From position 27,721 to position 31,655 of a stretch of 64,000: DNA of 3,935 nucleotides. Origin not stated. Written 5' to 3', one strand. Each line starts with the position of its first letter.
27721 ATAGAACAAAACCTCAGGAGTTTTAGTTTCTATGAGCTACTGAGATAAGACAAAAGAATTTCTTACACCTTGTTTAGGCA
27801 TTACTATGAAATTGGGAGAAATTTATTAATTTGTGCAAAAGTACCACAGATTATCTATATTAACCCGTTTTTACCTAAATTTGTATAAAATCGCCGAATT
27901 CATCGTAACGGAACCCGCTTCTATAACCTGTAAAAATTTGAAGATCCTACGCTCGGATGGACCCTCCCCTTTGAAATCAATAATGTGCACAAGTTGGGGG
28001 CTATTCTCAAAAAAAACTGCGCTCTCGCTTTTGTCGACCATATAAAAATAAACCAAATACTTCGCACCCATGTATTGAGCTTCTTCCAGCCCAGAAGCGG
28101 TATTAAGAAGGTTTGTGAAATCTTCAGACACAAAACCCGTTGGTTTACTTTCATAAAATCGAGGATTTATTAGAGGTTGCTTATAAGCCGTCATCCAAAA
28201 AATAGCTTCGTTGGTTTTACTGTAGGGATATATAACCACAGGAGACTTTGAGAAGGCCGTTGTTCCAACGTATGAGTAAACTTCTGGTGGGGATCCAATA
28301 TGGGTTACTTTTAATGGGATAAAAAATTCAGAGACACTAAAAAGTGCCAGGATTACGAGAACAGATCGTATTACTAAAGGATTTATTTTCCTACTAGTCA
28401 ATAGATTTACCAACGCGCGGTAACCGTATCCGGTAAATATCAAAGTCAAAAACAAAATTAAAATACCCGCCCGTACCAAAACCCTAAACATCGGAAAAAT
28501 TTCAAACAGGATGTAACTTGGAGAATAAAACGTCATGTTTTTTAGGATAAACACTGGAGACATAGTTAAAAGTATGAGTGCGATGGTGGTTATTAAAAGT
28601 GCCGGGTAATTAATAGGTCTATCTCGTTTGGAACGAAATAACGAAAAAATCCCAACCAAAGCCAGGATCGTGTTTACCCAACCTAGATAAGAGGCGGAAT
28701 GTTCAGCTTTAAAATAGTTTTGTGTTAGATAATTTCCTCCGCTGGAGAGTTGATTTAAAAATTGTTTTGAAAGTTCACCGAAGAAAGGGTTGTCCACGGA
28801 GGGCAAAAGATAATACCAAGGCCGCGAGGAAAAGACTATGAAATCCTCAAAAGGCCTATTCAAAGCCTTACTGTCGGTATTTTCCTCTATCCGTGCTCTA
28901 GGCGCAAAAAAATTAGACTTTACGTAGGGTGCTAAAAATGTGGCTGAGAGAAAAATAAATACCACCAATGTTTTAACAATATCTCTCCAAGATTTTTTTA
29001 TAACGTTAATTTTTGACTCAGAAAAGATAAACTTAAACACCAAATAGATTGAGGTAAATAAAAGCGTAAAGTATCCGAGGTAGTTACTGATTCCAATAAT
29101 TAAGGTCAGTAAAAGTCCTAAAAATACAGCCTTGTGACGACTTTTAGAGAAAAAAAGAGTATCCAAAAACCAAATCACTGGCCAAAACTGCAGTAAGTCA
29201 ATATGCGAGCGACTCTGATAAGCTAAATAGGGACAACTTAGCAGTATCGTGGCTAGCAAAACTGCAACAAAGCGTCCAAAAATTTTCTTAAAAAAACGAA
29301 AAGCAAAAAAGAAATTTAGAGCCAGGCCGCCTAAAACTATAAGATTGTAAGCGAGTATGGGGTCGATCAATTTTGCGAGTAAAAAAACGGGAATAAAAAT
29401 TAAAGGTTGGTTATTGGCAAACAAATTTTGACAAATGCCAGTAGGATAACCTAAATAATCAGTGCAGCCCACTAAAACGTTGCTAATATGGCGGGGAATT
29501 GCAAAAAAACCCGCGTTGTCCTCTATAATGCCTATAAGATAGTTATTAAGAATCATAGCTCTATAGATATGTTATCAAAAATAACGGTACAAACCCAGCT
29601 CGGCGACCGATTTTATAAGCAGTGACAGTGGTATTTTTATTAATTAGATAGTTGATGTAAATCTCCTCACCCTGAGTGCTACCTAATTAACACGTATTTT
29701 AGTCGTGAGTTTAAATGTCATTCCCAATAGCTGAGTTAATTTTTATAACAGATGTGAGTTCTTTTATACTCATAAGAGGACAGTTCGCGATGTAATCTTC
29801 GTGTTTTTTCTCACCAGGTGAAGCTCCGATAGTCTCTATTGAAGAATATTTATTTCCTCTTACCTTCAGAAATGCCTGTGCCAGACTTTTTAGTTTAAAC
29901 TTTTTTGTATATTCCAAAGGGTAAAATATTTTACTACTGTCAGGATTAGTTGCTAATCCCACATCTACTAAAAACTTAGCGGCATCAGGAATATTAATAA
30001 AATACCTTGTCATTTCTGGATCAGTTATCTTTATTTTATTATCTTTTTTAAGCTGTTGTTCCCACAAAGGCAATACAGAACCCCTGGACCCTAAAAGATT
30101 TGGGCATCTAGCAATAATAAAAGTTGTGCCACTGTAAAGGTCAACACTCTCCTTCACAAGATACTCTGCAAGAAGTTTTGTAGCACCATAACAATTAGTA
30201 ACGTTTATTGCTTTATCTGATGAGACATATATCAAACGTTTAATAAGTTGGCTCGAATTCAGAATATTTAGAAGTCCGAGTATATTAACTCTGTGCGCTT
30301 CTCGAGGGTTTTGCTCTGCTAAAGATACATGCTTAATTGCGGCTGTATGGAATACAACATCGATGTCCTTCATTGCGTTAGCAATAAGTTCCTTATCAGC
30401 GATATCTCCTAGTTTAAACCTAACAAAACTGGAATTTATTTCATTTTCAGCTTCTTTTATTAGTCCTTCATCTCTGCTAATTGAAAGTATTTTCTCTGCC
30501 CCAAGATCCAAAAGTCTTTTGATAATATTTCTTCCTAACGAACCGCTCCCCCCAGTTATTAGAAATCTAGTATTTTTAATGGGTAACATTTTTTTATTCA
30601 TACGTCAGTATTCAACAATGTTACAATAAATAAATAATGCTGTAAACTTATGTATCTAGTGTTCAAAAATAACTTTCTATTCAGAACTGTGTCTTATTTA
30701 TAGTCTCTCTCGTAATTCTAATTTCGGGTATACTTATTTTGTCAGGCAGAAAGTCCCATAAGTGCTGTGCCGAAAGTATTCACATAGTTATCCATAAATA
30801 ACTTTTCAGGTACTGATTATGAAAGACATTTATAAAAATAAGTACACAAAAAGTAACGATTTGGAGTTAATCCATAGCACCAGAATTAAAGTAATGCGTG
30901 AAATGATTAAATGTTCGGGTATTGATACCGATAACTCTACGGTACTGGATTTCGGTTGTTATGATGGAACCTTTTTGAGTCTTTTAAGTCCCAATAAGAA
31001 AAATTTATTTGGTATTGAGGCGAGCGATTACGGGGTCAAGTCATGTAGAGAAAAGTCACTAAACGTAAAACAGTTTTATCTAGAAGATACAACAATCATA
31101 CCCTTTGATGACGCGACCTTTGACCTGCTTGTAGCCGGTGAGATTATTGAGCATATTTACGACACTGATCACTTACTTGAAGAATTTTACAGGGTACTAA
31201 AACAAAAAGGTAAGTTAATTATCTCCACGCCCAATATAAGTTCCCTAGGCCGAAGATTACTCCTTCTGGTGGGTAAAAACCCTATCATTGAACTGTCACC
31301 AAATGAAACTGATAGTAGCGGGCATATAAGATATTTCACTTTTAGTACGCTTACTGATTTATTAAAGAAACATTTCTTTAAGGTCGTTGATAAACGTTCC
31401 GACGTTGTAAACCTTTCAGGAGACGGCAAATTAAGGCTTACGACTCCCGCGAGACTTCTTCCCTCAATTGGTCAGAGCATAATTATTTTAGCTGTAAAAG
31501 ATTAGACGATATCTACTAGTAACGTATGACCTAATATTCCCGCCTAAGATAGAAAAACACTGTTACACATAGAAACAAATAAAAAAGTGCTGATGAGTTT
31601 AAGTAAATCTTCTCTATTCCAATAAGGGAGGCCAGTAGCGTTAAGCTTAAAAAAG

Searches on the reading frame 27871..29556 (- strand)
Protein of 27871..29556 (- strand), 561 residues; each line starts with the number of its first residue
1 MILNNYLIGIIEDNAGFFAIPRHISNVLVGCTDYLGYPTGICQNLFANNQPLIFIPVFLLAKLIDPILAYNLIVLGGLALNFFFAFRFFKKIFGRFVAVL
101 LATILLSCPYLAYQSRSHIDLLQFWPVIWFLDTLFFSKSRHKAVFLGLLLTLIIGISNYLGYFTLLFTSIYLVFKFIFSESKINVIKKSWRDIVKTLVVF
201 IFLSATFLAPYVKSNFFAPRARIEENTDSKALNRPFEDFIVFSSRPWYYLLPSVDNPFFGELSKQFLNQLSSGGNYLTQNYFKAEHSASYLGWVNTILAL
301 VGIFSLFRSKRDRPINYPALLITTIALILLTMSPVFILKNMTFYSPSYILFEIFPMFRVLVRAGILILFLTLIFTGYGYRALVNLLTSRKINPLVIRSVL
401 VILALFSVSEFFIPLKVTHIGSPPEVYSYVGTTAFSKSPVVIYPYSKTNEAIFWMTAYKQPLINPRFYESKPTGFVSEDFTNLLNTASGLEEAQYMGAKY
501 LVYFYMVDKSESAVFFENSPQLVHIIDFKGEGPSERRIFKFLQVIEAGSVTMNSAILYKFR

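Call 6: search_protein_families(library=pfam, proteins=[window:27871-29556:-], max_evalue=0.01)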
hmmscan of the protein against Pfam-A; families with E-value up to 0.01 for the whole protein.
window:27871-29556:- (561 aa): 0 families

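Call 17: search_protein_families(library=pfam, proteins=[window:27871-29556:-], max_evalue=10)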
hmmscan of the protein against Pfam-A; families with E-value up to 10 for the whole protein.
window:27871-29556:- (561 aa): 0 families

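Call 49: search_protein_families(library=ncbifam, proteins=[window:27871-29556:-], max_evalue=0.001)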
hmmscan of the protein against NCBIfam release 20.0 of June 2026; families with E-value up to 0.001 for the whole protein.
window:27871-29556:- (561 aa): 0 families

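Call 75: search_solved_structures(query=window:27871-29556:-, max_evalue=1)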
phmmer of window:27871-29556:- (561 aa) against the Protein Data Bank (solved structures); distinct sequences matched with E-value up to 1: 0.

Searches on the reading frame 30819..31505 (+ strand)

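Call 6: search_protein_families(library=pfam, proteins=[window:30819-31505:+], max_evalue=0.01)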
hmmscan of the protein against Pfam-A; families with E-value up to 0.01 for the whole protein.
window:30819-31505:+ (228 aa): 10 families
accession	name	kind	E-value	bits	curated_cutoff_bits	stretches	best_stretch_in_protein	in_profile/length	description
PF13489.12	Methyltransf_23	-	2.4e-18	66.9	27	1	27-190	11-162/164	Methyltransferase domain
PF07021.18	MetW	-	3.5e-17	63.1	21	1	38-192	13-165/193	Methionine biosynthesis protein MetW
PF08241.18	Methyltransf_11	-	7.3e-17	62.2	21.2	1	43-135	1-95/95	Methyltransferase domain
PF13847.12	Methyltransf_31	-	2.9e-13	50.2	27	1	37-139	2-113/145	Methyltransferase domain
PF13649.12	Methyltransf_25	-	6.9e-12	46.3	27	1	42-131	1-97/97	Methyltransferase domain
PF08242.18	Methyltransf_12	-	6.6e-10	40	30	1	43-133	1-98/98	Methyltransferase domain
PF05401.17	NodS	-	3.5e-06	27.5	24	1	25-161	30-169/201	Nodulation protein S (NodS)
PF05219.18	DREV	-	4.6e-05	23.1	26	1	36-136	92-187/265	DREV methyltransferase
PF01209.24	Ubie_methyltran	-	5.3e-05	23.1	20.1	1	7-135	18-151/233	ubiE/COQ5 methyltransferase family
PF20922.3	Anamorsin_N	-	0.002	18.3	27.1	1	92-139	43-91/163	Anamorsin, N-terminal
